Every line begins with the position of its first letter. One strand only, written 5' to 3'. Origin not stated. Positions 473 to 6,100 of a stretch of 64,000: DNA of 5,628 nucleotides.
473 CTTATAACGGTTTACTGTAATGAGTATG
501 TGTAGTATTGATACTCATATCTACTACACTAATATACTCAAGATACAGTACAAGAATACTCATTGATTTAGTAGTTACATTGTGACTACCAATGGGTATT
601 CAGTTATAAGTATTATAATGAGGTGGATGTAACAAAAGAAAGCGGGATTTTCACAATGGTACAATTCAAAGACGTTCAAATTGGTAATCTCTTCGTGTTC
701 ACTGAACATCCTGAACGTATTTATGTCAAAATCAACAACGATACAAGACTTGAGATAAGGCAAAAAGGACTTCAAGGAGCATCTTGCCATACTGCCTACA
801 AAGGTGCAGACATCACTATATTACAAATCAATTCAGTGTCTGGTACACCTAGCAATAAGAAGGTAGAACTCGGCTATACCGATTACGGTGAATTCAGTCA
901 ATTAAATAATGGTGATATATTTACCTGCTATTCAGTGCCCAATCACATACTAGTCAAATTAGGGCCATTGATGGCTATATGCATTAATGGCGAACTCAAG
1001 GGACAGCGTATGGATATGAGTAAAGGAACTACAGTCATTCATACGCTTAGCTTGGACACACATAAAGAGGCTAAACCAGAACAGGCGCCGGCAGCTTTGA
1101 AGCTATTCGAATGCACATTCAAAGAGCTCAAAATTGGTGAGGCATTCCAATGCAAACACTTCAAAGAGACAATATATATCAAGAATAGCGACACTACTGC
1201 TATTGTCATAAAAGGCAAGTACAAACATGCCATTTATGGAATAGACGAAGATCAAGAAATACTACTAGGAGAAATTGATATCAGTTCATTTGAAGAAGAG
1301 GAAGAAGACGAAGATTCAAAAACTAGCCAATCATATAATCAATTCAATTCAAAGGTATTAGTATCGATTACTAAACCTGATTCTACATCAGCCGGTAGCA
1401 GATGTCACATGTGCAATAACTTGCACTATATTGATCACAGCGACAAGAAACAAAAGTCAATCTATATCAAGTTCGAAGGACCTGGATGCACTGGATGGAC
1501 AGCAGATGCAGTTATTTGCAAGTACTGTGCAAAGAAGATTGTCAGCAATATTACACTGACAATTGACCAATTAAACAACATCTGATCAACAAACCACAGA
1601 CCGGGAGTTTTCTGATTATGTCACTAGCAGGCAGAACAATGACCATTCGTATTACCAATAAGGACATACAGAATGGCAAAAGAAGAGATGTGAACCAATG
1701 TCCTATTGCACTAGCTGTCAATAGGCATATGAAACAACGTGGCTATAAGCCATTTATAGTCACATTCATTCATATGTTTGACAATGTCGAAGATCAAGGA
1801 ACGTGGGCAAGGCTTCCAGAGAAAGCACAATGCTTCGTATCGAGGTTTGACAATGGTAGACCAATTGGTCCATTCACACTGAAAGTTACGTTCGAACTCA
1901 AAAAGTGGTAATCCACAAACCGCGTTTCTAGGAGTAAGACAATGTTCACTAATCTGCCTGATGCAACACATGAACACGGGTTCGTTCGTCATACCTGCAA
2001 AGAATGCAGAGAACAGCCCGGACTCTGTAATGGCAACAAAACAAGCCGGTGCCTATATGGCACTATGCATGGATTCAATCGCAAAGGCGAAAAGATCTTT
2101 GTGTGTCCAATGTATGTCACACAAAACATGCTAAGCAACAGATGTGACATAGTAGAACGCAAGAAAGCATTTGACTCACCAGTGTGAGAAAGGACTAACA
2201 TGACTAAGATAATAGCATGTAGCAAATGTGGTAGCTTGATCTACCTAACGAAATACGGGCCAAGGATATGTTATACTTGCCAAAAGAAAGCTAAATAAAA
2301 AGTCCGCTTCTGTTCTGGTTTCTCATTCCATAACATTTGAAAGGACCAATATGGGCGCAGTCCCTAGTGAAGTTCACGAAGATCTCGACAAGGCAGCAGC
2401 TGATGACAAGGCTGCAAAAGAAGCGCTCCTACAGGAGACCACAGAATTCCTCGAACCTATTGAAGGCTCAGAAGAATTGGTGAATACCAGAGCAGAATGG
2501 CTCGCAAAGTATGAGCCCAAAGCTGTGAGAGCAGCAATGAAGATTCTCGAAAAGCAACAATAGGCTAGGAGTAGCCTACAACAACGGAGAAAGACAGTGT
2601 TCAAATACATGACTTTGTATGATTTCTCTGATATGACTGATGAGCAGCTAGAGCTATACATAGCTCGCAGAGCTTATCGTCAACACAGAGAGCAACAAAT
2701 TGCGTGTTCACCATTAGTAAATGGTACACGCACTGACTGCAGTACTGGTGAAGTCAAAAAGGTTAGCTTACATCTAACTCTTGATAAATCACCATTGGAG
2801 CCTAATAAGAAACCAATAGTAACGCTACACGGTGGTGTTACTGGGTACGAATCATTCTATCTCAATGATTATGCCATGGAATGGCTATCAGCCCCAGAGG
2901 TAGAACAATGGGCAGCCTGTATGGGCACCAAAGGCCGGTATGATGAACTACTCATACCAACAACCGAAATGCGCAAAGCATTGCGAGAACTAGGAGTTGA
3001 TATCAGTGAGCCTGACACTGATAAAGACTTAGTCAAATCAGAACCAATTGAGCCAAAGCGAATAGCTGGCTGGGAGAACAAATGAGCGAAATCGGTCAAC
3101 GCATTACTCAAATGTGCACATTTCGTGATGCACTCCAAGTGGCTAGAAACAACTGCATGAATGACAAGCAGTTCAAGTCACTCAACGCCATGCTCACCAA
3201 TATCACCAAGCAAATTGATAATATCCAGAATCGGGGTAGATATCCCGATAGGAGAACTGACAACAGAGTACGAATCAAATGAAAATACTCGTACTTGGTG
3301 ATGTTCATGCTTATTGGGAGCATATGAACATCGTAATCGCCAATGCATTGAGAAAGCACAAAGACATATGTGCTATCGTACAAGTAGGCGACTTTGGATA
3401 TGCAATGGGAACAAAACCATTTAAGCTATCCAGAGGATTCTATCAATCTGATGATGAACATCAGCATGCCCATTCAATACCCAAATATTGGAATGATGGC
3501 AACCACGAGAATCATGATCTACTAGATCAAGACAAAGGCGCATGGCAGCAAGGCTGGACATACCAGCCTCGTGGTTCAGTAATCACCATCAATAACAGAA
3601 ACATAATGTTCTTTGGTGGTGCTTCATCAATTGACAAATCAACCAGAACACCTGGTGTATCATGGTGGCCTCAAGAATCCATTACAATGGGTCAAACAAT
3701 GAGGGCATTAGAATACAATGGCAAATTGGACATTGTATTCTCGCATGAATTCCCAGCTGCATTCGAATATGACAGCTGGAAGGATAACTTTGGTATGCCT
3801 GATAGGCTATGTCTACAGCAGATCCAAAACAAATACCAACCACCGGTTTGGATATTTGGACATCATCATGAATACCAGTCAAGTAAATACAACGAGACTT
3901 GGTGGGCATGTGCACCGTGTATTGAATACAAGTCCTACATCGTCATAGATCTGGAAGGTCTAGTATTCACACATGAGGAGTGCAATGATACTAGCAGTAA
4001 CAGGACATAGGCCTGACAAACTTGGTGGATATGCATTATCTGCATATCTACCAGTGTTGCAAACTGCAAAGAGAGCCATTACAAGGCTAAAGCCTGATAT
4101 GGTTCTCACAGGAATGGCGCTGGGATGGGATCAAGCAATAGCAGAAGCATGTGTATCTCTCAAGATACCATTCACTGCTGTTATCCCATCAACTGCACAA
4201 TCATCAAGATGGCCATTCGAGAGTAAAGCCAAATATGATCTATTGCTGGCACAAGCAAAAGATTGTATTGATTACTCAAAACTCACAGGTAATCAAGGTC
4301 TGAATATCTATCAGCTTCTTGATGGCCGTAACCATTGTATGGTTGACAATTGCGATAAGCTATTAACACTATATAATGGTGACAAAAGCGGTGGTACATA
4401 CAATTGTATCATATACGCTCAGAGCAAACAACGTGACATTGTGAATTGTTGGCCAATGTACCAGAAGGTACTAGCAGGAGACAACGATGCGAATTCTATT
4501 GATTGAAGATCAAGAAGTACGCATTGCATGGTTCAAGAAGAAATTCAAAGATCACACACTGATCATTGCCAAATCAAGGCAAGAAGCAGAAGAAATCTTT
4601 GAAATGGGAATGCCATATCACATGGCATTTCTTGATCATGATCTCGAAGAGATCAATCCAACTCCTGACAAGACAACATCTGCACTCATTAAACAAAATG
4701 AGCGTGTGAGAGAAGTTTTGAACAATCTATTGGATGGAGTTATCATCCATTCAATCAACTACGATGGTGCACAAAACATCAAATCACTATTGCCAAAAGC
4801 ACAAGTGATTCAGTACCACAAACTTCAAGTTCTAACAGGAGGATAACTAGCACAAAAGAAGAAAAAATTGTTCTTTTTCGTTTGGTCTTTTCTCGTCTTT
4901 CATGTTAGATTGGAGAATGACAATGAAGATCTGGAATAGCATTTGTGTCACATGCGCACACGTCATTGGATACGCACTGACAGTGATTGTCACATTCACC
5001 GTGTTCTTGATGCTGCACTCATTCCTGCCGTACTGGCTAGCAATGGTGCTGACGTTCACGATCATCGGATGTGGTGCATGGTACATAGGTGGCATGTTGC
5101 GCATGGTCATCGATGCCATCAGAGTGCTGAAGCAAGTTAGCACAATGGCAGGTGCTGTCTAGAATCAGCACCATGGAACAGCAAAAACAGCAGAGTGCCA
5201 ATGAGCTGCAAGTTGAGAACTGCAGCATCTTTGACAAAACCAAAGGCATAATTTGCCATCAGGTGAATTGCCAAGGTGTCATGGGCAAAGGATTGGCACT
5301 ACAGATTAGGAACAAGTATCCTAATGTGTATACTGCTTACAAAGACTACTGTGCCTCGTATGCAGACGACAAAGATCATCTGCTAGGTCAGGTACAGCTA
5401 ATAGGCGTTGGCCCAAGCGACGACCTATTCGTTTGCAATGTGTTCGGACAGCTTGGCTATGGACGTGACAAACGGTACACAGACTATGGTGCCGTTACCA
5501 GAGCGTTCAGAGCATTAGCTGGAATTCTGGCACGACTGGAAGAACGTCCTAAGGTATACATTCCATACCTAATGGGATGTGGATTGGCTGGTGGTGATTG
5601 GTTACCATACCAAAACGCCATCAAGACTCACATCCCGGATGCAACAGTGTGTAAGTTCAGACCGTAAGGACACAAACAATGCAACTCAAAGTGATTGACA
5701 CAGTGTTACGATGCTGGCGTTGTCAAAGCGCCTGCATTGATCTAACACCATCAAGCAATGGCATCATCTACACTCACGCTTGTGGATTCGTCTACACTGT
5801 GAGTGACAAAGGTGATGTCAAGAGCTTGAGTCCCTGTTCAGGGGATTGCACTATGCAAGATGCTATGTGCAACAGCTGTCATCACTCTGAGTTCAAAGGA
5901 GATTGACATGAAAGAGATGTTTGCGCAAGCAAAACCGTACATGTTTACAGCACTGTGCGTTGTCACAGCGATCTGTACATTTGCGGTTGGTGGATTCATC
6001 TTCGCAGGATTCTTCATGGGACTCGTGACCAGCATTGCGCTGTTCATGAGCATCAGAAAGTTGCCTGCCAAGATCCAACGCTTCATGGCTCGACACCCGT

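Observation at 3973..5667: Cluster of signalling / ADP-ribose-related small proteins: YpsA-SLOG, receiver-like domain, macro domain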

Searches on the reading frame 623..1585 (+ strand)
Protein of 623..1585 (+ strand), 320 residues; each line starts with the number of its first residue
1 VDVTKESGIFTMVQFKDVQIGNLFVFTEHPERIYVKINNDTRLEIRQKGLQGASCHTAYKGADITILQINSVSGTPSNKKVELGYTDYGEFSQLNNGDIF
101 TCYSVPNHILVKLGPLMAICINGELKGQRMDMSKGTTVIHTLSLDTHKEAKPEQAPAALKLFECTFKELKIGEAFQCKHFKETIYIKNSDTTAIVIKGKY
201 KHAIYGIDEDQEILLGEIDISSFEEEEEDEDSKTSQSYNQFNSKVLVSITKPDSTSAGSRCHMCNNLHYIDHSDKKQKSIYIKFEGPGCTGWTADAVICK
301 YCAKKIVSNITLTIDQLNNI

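Call 9: search_protein_families(library=pfam, proteins=[window:623-1585:+], max_evalue=0.01)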
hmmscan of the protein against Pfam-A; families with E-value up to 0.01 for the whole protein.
window:623-1585:+ (320 aa): 0 families

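Call 62: search_protein_families(library=phrogs, proteins=[window:623-1585:+], max_evalue=0.001)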
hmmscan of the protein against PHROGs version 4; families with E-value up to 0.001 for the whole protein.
window:623-1585:+ (320 aa): 3 families
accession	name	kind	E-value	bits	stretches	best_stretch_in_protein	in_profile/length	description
phrog_7832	-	unknown function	1.2e-07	32.8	0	1-39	1-39/77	-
phrog_1648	-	unknown function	2.9e-07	32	0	162-214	3-55/67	-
phrog_10911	-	unknown function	0.00055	20.9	0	91-123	16-50/75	-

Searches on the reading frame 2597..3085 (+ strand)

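Call 3: search_protein_families(library=pfam, proteins=[window:2597-3085:+], max_evalue=1)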
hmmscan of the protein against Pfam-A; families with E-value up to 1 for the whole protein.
window:2597-3085:+ (162 aa): 1 family
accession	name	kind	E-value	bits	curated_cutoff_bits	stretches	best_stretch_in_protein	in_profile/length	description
PF25484.1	DUF7907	-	0.015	16.3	27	1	52-118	67-132/156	Domain of unknown function (DUF7907)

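Call 4: search_protein_families(library=phrogs, proteins=[window:2597-3085:+], max_evalue=0.01)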
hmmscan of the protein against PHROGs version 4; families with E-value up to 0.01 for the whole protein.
window:2597-3085:+ (162 aa): 0 families

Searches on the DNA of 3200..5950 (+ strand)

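Call 5: search_dna_similar(query=window:3200-5950:+, collection=phages, mode=near, max_rows=25)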
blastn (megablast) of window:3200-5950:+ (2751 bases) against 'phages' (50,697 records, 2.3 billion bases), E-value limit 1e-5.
No match.
